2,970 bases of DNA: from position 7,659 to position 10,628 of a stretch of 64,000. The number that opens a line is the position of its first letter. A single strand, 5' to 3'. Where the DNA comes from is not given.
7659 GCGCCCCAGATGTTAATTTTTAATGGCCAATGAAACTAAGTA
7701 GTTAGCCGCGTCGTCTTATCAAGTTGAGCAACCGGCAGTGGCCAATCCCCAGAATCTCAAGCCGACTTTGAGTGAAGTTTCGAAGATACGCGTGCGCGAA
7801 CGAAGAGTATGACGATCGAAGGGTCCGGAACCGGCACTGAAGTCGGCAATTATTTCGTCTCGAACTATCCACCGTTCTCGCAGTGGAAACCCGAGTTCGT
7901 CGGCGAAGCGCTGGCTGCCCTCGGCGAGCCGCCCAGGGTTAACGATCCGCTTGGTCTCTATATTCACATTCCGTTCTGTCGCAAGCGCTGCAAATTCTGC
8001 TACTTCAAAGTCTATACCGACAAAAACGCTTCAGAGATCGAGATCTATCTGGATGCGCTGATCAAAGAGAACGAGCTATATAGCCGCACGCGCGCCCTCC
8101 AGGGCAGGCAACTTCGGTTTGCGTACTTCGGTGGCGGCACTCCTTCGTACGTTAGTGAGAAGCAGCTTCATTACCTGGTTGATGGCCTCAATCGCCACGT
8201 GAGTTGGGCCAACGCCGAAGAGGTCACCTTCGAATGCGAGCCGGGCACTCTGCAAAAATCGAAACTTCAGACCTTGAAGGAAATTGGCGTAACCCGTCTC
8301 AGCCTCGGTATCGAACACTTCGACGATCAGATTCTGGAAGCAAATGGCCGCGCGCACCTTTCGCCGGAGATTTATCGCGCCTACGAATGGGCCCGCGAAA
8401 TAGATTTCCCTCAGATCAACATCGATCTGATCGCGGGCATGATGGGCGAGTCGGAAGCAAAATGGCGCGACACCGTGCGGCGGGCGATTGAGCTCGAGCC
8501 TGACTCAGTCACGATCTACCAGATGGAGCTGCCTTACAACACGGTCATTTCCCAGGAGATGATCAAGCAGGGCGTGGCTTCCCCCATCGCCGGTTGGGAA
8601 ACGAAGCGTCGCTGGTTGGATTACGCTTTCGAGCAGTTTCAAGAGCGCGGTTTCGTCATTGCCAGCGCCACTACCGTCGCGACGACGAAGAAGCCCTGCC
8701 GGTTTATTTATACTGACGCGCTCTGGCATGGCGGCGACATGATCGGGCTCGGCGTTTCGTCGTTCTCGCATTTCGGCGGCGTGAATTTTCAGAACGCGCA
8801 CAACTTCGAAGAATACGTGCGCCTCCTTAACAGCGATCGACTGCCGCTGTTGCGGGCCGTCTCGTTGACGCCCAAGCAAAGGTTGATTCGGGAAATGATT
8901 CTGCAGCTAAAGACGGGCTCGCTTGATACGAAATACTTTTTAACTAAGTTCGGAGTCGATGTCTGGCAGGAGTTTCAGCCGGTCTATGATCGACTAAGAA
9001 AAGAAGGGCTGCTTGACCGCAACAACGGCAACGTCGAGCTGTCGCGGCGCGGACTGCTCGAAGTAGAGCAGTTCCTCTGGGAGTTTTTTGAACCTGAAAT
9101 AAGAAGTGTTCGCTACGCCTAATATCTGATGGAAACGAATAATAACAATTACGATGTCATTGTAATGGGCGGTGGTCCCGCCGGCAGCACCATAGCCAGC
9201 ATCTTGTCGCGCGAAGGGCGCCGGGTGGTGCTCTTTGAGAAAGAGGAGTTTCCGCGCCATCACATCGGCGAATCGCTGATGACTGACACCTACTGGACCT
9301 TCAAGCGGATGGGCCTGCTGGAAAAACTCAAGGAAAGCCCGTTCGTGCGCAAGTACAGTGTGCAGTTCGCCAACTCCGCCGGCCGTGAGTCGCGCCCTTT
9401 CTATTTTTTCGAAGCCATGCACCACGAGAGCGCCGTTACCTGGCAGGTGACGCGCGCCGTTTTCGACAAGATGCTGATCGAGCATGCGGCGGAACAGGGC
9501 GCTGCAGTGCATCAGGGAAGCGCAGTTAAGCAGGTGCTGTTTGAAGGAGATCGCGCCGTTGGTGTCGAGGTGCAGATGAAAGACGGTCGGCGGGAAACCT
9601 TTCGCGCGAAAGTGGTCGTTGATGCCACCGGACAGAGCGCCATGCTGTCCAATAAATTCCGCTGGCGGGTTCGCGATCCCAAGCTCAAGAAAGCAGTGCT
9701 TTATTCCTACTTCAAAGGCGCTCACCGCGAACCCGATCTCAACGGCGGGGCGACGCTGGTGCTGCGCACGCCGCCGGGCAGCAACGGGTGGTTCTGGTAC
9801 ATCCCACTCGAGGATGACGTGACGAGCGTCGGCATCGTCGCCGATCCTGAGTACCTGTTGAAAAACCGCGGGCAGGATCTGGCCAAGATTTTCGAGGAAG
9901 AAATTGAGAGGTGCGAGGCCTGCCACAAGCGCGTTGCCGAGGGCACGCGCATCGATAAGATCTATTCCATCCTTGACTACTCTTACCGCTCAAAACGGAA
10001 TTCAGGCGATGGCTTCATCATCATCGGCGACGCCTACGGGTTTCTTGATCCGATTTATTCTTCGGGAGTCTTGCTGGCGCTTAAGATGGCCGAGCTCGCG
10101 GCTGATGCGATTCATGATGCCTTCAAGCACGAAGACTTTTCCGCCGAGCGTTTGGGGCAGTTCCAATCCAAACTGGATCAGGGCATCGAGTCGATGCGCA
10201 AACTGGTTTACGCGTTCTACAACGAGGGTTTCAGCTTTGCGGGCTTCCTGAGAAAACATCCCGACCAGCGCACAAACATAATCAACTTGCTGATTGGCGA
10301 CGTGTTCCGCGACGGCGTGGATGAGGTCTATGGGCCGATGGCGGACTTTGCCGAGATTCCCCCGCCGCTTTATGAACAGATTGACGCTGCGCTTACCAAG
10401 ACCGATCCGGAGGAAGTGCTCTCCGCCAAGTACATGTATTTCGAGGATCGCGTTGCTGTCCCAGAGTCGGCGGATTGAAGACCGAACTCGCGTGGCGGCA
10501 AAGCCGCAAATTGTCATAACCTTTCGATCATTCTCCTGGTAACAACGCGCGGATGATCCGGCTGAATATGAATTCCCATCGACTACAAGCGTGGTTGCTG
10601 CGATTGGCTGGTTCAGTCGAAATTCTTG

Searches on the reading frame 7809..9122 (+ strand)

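Call 88: search_protein_families(library=pfam, proteins=[window:7809-9122:+], max_evalue=0.001)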
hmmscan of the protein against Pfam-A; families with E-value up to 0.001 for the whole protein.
window:7809-9122:+ (437 aa): 2 families
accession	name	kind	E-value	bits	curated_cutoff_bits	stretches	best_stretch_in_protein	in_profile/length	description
PF04055.27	Radical_SAM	-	2.7e-22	80.1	29.5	1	51-225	1-165/166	Radical SAM superfamily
PF06969.22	HemN_C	-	4.8e-09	36.6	24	1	353-417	1-66/67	HemN C-terminal domain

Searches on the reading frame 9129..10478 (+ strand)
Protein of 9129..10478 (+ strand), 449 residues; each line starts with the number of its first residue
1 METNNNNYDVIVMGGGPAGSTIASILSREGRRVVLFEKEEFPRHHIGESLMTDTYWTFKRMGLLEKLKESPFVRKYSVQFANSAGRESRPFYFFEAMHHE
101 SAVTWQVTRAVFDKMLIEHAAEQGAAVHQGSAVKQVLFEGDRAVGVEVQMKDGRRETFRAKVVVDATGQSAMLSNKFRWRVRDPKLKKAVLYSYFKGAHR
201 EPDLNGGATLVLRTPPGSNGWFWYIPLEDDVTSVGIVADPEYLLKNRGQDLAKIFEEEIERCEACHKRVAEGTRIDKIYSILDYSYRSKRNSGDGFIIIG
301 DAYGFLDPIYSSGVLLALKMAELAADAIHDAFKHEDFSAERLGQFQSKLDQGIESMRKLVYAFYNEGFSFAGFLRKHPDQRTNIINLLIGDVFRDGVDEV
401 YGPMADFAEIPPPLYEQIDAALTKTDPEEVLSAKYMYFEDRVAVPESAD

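Call 88: search_protein_families(library=pfam, proteins=[window:9129-10478:+], max_evalue=0.001)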
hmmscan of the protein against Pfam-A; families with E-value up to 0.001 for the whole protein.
window:9129-10478:+ (449 aa): 12 families
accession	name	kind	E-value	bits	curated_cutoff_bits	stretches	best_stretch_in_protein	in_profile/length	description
PF04820.20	Trp_halogenase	-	1.3e-29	103.8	21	2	102-365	150-387/458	Tryptophan halogenase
PF12831.13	FAD_oxidored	-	9.1e-16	58.6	27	1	9-172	1-149/416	FAD dependent oxidoreductase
PF01494.25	FAD_binding_3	-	1.9e-14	54.1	22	1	8-313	2-303/349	FAD binding domain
PF01266.30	DAO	-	1.3e-12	48.4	27.9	2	104-326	143-352/353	FAD dependent oxidoreductase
PF00890.30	FAD_binding_2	-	1.6e-09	37.9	20.4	0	9-43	1-35/414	FAD binding domain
PF07992.20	Pyr_redox_2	-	3e-07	30.6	26.1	0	8-45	1-39/291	Pyridine nucleotide-disulphide oxidoreductase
PF05834.18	Lycopene_cycl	-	5.6e-06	26.1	23.4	1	9-172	1-145/380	Lycopene cyclase protein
PF03486.20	HI0933_like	-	6e-06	26.3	50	0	9-41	2-34/244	HI0933-like protein Rossmann domain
PF13450.12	NAD_binding_8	-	3e-05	24.6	21.9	1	12-41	1-30/68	NAD(P)-binding Rossmann-like domain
PF01946.23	Thi4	-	6.7e-05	22.7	26.2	0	7-38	17-49/235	Thi4 family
PF00070.33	Pyr_redox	-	0.00016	22.6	22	0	10-44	2-36/82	Pyridine nucleotide-disulphide oxidoreductase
PF00732.25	GMC_oxred_N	-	0.00035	20.9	23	1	106-168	123-189/218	GMC oxidoreductase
